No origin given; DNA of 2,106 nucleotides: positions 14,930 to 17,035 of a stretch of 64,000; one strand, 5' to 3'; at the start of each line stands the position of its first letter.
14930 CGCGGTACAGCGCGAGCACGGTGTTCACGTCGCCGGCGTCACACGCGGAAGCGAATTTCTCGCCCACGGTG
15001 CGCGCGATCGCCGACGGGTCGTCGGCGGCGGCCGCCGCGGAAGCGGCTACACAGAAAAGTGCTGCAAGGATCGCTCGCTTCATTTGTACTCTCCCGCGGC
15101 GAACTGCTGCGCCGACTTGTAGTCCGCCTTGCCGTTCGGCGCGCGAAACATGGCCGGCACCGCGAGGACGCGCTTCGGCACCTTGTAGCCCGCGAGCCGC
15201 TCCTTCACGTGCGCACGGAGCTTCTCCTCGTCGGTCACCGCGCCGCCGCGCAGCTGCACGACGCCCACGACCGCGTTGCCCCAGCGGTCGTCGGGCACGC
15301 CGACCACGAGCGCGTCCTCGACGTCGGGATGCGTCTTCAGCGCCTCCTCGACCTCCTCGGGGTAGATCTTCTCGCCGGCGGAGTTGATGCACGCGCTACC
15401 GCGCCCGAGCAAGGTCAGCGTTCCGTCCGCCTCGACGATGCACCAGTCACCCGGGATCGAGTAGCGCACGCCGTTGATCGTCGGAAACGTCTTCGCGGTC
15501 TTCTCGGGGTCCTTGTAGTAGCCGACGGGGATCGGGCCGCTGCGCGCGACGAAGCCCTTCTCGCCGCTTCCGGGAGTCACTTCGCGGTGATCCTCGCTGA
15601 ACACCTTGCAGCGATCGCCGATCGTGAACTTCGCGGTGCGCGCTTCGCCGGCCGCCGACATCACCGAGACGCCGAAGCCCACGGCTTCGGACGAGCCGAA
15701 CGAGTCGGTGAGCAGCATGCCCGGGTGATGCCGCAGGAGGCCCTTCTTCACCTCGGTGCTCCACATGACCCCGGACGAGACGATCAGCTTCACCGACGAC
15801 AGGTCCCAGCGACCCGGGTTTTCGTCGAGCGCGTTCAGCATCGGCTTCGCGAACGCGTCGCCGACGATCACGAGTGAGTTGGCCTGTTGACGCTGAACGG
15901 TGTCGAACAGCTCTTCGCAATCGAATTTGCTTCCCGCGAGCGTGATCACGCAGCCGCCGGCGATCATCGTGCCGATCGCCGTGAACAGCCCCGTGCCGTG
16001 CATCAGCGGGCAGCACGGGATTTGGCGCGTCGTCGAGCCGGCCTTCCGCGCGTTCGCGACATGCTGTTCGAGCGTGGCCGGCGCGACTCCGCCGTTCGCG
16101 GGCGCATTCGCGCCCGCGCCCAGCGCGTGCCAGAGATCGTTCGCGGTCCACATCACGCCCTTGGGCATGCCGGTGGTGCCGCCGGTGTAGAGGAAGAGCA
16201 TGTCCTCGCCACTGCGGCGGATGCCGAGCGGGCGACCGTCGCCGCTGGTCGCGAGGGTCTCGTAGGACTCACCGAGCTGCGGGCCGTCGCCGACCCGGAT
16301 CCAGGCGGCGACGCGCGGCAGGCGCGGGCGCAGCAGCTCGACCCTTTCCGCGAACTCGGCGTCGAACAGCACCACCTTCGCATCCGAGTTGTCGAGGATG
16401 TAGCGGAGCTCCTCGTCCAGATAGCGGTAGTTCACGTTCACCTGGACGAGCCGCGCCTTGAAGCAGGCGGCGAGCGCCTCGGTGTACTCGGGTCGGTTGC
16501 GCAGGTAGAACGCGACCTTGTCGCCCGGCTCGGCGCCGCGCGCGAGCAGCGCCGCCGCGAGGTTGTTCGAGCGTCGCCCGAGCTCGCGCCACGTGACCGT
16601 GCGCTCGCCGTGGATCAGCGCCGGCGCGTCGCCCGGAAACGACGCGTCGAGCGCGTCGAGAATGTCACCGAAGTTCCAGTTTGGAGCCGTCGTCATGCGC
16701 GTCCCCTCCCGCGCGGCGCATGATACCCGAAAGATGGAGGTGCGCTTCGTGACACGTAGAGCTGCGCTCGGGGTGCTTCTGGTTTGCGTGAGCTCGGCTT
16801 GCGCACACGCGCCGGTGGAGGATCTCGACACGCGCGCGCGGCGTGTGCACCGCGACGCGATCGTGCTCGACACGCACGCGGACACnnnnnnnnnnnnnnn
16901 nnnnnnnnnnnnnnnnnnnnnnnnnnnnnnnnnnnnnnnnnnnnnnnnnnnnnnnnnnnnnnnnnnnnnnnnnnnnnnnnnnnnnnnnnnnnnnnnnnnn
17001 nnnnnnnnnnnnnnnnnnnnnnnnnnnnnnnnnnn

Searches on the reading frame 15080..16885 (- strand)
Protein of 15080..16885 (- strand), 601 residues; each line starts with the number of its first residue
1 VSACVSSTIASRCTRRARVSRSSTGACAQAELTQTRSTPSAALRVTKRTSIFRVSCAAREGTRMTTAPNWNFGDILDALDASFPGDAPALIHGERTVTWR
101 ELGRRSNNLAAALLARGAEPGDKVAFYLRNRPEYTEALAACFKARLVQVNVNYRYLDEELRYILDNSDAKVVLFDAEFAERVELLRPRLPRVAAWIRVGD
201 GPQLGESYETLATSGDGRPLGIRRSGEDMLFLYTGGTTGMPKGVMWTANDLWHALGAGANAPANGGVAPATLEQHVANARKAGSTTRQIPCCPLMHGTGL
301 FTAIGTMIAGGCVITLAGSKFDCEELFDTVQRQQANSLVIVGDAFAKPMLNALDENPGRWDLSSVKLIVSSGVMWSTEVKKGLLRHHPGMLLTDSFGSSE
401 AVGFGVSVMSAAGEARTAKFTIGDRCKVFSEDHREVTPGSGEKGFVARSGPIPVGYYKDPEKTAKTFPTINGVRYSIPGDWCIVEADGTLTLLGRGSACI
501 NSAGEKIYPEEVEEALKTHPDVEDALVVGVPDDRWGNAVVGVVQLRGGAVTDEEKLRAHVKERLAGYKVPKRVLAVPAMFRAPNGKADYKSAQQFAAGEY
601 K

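Call 17: search_protein_families(library=pfam, proteins=[window:15080-16885:-], max_evalue=0.0001)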
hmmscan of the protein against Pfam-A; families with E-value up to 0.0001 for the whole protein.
window:15080-16885:- (601 aa): 2 families
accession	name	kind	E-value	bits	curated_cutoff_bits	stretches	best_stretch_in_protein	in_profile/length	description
PF00501.34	AMP-binding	-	2.5e-52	178.4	29.9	1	83-451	8-377/384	AMP-binding enzyme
PF13193.12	AMP-binding_C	-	2.9e-18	67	24.5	1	511-586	1-76/76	AMP-binding enzyme C-terminal domain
